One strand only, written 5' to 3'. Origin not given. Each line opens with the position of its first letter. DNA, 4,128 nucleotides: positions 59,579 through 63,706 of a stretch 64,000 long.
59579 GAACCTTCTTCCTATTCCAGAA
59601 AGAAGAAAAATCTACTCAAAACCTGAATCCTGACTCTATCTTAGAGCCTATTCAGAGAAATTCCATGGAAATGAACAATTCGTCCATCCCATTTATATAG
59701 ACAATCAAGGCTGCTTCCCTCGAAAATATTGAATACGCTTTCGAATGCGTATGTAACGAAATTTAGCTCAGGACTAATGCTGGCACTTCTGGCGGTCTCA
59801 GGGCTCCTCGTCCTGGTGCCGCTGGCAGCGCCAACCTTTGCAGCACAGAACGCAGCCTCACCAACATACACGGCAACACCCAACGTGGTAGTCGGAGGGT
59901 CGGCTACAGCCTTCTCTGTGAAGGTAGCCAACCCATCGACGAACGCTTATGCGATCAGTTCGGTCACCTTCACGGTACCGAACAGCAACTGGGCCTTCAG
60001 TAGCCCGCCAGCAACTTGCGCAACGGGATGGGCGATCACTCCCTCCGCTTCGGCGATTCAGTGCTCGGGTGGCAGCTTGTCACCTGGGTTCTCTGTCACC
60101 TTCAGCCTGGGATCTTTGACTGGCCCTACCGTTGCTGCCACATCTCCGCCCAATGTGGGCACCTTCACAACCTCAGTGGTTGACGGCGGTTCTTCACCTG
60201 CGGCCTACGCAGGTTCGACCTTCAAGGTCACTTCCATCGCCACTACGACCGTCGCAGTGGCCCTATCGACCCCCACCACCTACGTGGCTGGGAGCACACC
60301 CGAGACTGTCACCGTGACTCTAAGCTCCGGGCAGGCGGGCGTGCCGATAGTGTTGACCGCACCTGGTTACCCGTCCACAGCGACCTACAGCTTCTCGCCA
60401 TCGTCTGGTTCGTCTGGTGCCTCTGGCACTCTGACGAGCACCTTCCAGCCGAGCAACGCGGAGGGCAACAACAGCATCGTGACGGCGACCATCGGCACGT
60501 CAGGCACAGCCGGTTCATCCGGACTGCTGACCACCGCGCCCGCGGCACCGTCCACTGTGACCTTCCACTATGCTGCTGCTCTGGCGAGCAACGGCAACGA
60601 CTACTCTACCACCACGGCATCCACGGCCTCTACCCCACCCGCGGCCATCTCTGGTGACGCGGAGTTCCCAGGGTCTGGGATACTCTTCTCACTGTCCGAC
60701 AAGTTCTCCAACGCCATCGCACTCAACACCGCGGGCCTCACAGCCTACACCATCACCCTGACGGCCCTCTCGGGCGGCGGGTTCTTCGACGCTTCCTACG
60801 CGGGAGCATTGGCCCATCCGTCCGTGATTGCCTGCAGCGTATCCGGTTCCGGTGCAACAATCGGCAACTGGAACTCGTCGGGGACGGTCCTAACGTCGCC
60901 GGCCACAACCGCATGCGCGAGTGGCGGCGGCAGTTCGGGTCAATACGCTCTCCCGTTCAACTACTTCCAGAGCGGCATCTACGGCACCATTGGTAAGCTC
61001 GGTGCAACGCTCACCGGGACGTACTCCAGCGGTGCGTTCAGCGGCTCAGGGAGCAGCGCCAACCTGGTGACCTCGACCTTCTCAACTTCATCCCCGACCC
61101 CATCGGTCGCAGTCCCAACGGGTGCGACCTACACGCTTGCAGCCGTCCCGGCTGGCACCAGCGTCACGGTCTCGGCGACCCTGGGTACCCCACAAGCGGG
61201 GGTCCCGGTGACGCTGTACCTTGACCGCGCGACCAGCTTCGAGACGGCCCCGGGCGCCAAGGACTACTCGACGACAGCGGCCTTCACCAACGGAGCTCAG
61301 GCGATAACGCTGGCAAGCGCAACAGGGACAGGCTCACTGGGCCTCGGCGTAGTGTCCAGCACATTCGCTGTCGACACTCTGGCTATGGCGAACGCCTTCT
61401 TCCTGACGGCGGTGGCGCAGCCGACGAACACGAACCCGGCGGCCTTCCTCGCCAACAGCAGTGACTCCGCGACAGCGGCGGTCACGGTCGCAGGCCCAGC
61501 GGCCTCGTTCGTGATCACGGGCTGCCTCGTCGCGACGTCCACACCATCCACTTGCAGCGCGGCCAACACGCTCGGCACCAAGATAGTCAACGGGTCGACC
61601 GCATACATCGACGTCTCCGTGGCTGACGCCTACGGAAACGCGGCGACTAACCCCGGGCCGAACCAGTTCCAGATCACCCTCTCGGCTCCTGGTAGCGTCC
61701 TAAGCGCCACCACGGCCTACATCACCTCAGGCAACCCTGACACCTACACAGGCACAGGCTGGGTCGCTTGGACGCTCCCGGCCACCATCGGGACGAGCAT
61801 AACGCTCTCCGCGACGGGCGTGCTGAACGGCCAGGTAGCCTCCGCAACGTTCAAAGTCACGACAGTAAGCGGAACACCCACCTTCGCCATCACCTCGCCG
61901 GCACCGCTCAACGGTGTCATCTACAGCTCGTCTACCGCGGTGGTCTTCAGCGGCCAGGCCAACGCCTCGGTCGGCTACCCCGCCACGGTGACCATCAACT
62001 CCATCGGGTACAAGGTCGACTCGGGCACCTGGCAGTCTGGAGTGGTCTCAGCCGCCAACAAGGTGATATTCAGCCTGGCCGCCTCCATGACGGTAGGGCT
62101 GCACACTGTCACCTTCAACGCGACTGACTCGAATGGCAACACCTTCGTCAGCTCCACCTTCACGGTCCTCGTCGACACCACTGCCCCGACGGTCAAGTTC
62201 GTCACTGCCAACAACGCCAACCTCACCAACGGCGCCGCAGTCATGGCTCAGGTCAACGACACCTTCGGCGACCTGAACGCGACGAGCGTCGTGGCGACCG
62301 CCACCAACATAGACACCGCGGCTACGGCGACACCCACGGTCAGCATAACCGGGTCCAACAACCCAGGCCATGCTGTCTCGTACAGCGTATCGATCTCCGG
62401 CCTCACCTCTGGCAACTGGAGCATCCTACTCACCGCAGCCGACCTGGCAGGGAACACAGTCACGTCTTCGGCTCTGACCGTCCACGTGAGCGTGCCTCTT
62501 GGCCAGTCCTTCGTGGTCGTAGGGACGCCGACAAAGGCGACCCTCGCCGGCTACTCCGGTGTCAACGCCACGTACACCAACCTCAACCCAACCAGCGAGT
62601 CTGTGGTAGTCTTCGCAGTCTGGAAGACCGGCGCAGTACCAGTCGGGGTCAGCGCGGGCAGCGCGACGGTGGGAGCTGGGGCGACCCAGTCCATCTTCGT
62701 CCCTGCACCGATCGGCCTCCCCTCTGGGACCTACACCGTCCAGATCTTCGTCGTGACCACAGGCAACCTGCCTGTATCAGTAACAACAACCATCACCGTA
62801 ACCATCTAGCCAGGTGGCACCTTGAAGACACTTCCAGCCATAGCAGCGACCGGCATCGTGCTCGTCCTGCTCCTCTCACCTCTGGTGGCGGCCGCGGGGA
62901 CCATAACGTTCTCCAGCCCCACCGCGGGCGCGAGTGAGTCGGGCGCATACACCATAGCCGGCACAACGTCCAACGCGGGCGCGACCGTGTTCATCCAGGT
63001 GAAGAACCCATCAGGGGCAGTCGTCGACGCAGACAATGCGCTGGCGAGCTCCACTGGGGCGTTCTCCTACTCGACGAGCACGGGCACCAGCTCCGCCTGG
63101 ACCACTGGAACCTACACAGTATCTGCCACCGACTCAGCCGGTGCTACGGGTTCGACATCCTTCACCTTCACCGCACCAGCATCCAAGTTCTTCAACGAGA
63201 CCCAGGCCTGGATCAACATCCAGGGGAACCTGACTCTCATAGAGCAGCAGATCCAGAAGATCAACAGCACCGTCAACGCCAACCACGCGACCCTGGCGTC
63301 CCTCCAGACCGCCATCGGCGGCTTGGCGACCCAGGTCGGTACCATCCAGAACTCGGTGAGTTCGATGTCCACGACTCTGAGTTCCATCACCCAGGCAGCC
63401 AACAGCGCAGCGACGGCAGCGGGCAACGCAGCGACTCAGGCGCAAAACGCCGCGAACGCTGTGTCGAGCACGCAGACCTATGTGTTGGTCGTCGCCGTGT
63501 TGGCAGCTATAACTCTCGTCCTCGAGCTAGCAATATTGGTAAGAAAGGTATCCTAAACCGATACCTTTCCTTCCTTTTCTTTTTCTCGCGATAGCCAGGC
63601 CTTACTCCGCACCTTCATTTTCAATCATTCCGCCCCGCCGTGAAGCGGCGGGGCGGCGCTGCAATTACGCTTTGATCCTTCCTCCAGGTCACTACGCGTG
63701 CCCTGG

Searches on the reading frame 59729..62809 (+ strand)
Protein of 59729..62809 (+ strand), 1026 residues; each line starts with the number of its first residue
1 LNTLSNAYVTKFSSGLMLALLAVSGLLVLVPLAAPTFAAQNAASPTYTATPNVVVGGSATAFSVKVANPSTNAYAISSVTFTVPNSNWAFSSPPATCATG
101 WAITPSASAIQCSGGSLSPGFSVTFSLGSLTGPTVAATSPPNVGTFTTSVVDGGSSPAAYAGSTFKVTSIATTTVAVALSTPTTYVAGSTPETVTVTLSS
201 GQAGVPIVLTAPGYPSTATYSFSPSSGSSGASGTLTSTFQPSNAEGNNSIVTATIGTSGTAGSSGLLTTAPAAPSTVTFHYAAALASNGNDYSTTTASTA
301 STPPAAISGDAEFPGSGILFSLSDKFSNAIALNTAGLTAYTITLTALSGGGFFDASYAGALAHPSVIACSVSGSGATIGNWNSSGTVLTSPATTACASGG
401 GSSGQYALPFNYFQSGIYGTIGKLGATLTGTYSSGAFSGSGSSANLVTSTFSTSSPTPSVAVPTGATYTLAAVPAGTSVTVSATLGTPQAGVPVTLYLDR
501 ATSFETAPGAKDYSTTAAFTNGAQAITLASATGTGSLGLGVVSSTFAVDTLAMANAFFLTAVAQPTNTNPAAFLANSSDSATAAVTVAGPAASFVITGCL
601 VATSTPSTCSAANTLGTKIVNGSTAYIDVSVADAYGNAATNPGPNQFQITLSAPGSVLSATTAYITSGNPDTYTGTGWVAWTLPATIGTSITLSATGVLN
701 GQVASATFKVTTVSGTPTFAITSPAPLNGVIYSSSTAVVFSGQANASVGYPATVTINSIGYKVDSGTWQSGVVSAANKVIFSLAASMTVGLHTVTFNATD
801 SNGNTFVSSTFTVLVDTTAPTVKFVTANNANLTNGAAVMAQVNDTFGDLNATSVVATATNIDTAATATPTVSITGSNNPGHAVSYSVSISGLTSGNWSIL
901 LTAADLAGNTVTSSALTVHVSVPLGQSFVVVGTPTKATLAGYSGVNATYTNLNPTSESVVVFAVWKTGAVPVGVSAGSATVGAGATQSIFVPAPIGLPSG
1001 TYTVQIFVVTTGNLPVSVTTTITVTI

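Call 77: search_protein_families(library=pfam, proteins=[window:59729-62809:+], max_evalue=0.001)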
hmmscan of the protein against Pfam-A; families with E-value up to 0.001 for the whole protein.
window:59729-62809:+ (1026 aa): 1 family
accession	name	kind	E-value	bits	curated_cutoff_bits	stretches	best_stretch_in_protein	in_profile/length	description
PF13750.12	Big_3_3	-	0.00017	21.7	27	1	781-914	7-141/157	Bacterial Ig-like domain (group 3)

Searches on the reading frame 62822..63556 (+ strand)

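Call 77: search_protein_families(library=pfam, proteins=[window:62822-63556:+], max_evalue=0.001)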
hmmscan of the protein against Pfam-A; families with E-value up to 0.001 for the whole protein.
window:62822-63556:+ (244 aa): 1 family
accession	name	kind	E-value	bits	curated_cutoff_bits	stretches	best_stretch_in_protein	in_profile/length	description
PF01835.25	MG2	-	0.00026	21.7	32.8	0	53-114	33-94/96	MG2 domain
